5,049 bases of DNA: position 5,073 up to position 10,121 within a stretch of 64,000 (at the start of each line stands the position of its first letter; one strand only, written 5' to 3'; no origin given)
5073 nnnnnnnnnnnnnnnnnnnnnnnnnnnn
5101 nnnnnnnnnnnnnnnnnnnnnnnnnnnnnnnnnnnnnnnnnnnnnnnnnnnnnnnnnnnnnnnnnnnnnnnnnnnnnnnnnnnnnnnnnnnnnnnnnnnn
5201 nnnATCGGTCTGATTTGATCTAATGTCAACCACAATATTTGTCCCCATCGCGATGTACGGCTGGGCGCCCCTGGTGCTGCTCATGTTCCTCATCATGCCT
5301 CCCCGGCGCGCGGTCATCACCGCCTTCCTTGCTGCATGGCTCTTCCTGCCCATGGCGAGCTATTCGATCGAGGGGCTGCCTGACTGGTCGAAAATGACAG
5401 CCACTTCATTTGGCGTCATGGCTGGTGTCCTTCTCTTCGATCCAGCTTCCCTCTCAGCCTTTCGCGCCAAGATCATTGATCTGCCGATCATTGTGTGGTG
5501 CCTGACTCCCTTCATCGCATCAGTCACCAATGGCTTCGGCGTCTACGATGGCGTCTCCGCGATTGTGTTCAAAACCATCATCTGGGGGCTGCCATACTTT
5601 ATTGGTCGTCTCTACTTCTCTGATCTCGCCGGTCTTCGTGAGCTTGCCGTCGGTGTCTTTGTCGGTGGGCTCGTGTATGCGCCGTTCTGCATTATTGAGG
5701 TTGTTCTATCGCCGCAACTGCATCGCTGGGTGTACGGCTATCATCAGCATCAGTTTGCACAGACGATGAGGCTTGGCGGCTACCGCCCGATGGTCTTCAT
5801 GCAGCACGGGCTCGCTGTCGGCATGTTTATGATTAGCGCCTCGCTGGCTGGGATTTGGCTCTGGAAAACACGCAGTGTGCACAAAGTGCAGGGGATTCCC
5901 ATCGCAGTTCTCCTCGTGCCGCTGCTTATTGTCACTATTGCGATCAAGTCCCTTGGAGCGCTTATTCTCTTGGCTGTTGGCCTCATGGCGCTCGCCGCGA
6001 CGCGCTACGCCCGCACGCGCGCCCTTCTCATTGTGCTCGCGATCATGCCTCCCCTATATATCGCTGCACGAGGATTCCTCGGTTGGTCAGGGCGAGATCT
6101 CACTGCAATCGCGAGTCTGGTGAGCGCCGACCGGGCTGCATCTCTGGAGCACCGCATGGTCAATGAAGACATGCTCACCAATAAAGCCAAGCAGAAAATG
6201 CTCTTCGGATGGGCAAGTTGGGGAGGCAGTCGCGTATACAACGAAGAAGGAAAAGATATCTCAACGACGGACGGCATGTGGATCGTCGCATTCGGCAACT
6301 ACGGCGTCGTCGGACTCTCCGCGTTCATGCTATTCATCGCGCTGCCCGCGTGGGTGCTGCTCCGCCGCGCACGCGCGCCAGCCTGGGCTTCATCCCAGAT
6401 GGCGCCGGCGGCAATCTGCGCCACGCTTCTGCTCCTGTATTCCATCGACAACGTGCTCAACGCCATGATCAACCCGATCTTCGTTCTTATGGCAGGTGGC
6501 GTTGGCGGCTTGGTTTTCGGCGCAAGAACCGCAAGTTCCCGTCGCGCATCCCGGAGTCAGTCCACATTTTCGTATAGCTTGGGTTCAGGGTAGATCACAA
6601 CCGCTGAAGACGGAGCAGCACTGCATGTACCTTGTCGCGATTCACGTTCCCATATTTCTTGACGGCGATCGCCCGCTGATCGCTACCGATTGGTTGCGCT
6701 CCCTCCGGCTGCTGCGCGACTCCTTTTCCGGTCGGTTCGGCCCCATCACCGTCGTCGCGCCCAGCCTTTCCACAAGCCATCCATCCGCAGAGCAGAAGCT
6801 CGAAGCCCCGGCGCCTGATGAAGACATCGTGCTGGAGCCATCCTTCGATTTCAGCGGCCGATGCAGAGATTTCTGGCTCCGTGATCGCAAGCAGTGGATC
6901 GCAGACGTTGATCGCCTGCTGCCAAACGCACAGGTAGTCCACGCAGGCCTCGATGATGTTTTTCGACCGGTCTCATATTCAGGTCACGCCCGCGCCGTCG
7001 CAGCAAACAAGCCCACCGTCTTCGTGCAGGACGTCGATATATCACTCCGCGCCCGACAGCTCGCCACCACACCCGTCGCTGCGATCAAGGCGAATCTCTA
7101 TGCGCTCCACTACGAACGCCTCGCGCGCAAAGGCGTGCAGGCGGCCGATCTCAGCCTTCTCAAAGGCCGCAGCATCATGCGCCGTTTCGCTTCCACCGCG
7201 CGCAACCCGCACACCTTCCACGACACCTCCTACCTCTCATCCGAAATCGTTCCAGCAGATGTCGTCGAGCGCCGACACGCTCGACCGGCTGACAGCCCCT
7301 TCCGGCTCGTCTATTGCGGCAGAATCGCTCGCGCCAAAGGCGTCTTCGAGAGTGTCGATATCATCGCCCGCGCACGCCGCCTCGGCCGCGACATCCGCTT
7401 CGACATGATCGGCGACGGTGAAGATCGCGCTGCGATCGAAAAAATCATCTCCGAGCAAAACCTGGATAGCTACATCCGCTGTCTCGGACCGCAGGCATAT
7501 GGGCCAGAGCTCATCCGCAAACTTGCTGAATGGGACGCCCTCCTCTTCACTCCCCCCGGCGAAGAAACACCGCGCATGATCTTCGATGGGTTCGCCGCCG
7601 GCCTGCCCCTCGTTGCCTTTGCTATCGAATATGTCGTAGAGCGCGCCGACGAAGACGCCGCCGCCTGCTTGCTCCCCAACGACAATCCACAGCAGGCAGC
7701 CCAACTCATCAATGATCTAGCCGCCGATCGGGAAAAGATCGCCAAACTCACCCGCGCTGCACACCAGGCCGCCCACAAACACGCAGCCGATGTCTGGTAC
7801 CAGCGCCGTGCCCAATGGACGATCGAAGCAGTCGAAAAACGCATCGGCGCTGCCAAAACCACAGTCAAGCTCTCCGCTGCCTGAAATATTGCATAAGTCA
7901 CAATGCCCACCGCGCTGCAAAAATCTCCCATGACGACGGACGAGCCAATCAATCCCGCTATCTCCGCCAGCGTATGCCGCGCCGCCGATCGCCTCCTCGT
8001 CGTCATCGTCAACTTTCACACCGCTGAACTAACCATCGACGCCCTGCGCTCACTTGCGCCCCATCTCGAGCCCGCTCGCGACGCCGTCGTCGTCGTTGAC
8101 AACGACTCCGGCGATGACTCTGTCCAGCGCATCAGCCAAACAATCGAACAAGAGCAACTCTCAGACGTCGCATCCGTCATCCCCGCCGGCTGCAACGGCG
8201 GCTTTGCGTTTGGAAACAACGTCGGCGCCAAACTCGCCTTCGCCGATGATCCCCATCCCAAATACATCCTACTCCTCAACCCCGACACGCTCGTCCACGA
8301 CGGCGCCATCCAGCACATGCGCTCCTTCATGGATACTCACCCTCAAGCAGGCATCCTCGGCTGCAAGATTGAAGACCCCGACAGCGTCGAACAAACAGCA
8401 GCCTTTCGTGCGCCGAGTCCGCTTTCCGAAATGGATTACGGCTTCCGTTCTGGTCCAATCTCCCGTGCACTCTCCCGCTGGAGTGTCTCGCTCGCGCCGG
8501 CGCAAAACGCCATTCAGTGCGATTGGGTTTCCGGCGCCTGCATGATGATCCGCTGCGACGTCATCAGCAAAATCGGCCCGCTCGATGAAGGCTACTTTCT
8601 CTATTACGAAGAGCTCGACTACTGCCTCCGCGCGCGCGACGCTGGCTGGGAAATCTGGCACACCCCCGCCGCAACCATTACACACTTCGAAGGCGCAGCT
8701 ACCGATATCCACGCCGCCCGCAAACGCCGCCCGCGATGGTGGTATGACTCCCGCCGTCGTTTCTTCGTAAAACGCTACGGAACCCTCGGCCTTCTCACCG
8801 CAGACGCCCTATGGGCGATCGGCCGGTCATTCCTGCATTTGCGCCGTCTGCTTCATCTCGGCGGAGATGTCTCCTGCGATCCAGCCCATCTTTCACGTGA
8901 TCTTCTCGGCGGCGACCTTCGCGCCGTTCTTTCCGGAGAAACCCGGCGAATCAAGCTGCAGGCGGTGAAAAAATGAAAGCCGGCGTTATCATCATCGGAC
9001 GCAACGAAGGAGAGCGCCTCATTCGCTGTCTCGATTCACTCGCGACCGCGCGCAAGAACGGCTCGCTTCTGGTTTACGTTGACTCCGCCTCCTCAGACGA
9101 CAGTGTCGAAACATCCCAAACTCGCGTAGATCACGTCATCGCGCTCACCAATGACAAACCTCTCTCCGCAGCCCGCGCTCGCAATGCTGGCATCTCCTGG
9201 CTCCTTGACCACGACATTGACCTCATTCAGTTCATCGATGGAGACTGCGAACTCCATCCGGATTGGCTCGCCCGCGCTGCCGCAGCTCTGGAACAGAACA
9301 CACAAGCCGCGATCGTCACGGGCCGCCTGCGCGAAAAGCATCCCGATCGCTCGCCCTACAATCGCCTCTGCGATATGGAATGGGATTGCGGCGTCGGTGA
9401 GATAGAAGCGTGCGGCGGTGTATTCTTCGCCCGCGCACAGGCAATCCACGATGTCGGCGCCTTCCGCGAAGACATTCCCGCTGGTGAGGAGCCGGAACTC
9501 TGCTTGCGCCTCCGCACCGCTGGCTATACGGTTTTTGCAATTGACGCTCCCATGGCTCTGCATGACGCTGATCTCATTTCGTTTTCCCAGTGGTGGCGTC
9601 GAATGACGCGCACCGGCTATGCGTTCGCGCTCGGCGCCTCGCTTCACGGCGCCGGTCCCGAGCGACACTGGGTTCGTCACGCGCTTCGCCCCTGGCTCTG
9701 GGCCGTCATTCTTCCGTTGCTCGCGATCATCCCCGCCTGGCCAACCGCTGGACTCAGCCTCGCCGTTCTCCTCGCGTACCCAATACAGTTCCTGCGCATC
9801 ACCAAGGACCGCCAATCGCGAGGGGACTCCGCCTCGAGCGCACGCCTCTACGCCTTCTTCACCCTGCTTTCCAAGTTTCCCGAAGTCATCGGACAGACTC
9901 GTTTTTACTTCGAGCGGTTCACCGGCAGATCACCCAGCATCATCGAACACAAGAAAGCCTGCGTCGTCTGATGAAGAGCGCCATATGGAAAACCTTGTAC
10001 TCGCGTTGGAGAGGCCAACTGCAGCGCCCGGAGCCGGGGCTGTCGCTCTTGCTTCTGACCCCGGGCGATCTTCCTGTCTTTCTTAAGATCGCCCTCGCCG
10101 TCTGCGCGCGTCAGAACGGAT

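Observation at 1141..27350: ~25 kb exosortase / PEP-CTERM exopolysaccharide super-operon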

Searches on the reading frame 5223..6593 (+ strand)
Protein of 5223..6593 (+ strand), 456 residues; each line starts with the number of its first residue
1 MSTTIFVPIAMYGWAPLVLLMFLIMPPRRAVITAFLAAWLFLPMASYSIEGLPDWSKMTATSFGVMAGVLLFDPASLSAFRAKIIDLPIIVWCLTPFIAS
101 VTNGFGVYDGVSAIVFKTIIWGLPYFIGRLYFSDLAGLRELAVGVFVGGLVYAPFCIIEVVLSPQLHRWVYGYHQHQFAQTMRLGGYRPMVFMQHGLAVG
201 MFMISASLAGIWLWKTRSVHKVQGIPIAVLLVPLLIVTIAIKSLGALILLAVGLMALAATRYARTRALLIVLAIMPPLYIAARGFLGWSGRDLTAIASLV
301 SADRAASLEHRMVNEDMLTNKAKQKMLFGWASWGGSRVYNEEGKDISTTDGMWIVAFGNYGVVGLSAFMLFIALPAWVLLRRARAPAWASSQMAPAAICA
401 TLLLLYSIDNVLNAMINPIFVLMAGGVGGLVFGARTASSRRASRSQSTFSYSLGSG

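Call 4: search_protein_families(library=ncbifam, proteins=[window:5223-6593:+], max_evalue=0.001)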
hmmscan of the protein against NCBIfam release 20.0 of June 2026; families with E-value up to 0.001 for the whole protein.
window:5223-6593:+ (456 aa): 0 families

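Call 6: search_protein_families(library=pfam, proteins=[window:5223-6593:+], max_evalue=0.01)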
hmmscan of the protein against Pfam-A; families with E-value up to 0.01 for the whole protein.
window:5223-6593:+ (456 aa): 0 families

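Call 68: search_solved_structures(query=window:5223-6593:+, max_evalue=1)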
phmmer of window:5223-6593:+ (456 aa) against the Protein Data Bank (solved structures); distinct sequences matched with E-value up to 1: 1.
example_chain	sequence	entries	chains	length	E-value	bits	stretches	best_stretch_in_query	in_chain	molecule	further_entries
4nw4_A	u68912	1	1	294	0.27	13.5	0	317-351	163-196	Lipoprotein S-layer protein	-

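Call 73: search_protein_families(library=pfam, alignment_id=A4, max_evalue=1)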
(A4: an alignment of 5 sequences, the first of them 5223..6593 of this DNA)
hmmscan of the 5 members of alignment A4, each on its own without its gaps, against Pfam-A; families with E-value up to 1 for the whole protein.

A. member 1, window:5223-6593:+ (456 aa): 2 families
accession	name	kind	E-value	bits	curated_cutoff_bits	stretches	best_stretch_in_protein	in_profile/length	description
PF04932.20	Wzy_C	-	0.014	15.6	31.7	1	230-368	2-148/149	O-Antigen ligase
PF15052.11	TMEM169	-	0.045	14.4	27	0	79-121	53-95/131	TMEM169 protein family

B. families by the number of members that match (of 5 scanned): 2 families
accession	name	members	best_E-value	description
PF04932.20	Wzy_C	2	7.6e-06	O-Antigen ligase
PF15052.11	TMEM169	1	0.045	TMEM169 protein family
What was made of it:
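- PF04932 covers ligases as well as polymerases, and the match is weak (call 73).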

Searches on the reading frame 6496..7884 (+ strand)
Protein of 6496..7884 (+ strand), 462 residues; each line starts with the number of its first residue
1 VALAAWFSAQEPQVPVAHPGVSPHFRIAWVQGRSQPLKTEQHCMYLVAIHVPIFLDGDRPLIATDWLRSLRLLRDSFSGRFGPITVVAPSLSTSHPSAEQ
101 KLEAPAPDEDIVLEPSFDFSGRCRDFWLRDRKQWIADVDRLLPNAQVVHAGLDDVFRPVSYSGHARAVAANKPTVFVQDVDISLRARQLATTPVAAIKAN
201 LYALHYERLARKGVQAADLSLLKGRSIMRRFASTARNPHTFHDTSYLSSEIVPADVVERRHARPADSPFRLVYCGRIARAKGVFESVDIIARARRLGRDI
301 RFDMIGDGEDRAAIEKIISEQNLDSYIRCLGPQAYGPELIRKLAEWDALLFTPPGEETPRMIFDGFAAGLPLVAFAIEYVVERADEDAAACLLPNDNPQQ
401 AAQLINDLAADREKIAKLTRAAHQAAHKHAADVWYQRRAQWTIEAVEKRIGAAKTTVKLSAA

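Call 4: search_protein_families(library=ncbifam, proteins=[window:6496-7884:+], max_evalue=0.001)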
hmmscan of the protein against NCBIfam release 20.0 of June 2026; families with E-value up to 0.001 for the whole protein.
window:6496-7884:+ (462 aa): 11 families
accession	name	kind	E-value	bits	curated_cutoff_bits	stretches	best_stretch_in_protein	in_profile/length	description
NF041876.1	EPS_EpsE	equivalog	6.5e-14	52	400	1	262-428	208-378/389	exopolysaccharide biosynthesis GT4 family glycosyltransferase EpsE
TIGR03088.1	stp2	hypoth_equivalog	1.7e-11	43.8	409.05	1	264-429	190-356/374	TIGR03088 family PEP-CTERM/XrtA system glycosyltransferase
NF047880.1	glyco_SdgA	exception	1.6e-10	40.2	800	1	270-434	317-479/488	serine-aspartate repeat adhesin O-glycosyltransferase SdgA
TIGR02918.1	TIGR02918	equivalog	1.1e-08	34.2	574.6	1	264-428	315-475/500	accessory Sec system glycosyltransferase GtfA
NF049988.1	MGlcDAGSynMgs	equivalog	2.4e-06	27.2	400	1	271-437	216-379/398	alpha-monoglucosyldiacylglycerol synthase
TIGR03999.1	thiol_BshA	equivalog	3.7e-06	26.1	273.7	1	297-428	227-355/375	N-acetyl-alpha-D-glucosaminyl L-malate synthase BshA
NF038255.1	exopoly_VpsD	equivalog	7.2e-06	25.1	300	1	264-407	199-346/381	VpsD family glycosyltransferase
NF053787.1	GlcN_PG_synth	equivalog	5e-05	22.3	480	1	270-428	199-344/361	N-acetylglucosaminyl phosphatidylglycerol synthase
NF007396.0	PRK09922.1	equivalog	7.3e-05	21.8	385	1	266-374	180-288/361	lipopolysaccharide 1,6-galactosyltransferase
NF047684.1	TeichurnBiosyTuaC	equivalog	0.00063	18.8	550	1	260-427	212-370/391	teichuronic acid biosynthesis protein TuaC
TIGR04005.1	wcaL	equivalog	0.00092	18.2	537.6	0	259-429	213-390/406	colanic acid biosynthesis glycosyltransferase WcaL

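Call 6: search_protein_families(library=pfam, proteins=[window:6496-7884:+], max_evalue=0.01)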
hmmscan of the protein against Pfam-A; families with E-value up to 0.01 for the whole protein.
window:6496-7884:+ (462 aa): 2 families
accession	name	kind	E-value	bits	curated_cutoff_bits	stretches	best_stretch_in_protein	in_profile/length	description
PF13692.12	Glyco_trans_1_4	-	7.5e-14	52.6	27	1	270-411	3-142/142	Glycosyl transferases group 1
PF00534.26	Glycos_transf_1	-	1.3e-12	48.1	26.4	1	264-423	11-170/172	Glycosyl transferases group 1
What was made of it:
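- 6625..7884 (+): g05, GT4 glycosyltransferase. call 6: PF13692 52.6, PF00534 48.1 bits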

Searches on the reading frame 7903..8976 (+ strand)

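Call 4: search_protein_families(library=ncbifam, proteins=[window:7903-8976:+], max_evalue=0.001)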
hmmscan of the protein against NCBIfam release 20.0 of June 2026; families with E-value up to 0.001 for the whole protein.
window:7903-8976:+ (357 aa): 5 families
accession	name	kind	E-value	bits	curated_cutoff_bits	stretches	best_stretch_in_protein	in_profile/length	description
TIGR01556.1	rhamnosyltran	subfamily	3.3e-16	59.3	200.55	1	45-265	7-204/281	rhamnosyltransferase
NF038302.1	EPS_HpsE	equivalog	5.5e-08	32.1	300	1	54-158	28-126/307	hormogonium polysaccharide biosynthesis glycosyltransferase HpsE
NF038299.1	EPS_HpsN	equivalog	3e-05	23.1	425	1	190-274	146-233/317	hormogonium polysaccharide biosynthesis glycosyltransferase HpsN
TIGR03965.1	mycofact_glyco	equivalog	8.6e-05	21.6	280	1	58-266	102-285/467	mycofactocin biosynthesis glycosyltransferase MftF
TIGR03937.1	PgaC_IcaA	equivalog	0.00036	19.6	422.3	0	33-150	49-157/407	poly-beta-1,6-N-acetyl-D-glucosamine synthase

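Call 6: search_protein_families(library=pfam, proteins=[window:7903-8976:+], max_evalue=0.01)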
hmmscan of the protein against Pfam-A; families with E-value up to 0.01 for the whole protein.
window:7903-8976:+ (357 aa): 3 families
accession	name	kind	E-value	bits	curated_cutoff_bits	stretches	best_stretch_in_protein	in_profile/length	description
PF13641.12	Glyco_tranf_2_3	-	1.6e-17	64.8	27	1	31-281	3-229/230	Glycosyltransferase like family 2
PF00535.33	Glycos_transf_2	-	6.1e-09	36.5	23.3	1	33-164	2-124/168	Glycosyl transferase family 2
PF13632.12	Glyco_trans_2_3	-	2.1e-08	34.7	27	1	121-309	1-175/198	Glycosyl transferase family group 2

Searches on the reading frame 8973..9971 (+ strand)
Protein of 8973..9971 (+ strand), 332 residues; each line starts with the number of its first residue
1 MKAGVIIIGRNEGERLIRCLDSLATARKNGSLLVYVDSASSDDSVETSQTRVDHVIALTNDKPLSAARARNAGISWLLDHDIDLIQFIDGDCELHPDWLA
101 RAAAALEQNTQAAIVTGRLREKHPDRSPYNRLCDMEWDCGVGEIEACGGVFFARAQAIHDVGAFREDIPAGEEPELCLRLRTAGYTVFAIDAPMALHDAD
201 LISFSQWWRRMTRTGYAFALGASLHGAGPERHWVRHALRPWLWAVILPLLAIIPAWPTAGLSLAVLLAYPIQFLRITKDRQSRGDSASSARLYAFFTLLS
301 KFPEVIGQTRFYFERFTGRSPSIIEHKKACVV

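Call 4: search_protein_families(library=ncbifam, proteins=[window:8973-9971:+], max_evalue=0.001)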
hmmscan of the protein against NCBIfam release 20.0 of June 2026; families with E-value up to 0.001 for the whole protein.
window:8973-9971:+ (332 aa): 8 families
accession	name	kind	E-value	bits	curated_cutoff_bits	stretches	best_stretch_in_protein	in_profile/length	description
NF041875.1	EPS_EpsD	equivalog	4.3e-17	62.5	370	1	5-235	3-244/325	exopolysaccharide biosynthesis glycosyltransferase EpsD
TIGR03965.1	mycofact_glyco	equivalog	9.8e-16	57.7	280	1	4-225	77-307/467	mycofactocin biosynthesis glycosyltransferase MftF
TIGR04283.1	glyco_like_mftF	equivalog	1.6e-09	37.7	182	1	5-190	3-178/221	TIGR04283 family arsenosugar biosynthesis glycosyltransferase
TIGR04242.1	nodulat_NodC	equivalog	8.2e-06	25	550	1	5-142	52-191/395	chitooligosaccharide synthase NodC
NF038299.1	EPS_HpsN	equivalog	0.00012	21.1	425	0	54-122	57-122/317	hormogonium polysaccharide biosynthesis glycosyltransferase HpsN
TIGR01556.1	rhamnosyltran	subfamily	0.00017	20.8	200.55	0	29-118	20-111/281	rhamnosyltransferase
NF038302.1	EPS_HpsE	equivalog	0.00034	19.7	300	1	5-128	5-133/307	hormogonium polysaccharide biosynthesis glycosyltransferase HpsE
TIGR03937.1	PgaC_IcaA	equivalog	0.00063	18.8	422.3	0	5-120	49-164/407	poly-beta-1,6-N-acetyl-D-glucosamine synthase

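Call 6: search_protein_families(library=pfam, proteins=[window:8973-9971:+], max_evalue=0.01)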
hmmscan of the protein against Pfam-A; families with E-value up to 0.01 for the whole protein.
window:8973-9971:+ (332 aa): 4 families
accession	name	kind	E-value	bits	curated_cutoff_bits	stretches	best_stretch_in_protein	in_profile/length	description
PF00535.33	Glycos_transf_2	-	5.3e-15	56.2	23.3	1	5-123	2-121/168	Glycosyl transferase family 2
PF13632.12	Glyco_trans_2_3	-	8.3e-11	42.5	27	1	85-267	2-189/198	Glycosyl transferase family group 2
PF10111.15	Glyco_tranf_2_2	-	1.2e-08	35.3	27.3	1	33-205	32-223/276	Glycosyltransferase like family 2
PF13641.12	Glyco_tranf_2_3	-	3.4e-06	27.7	27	1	5-137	5-132/230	Glycosyltransferase like family 2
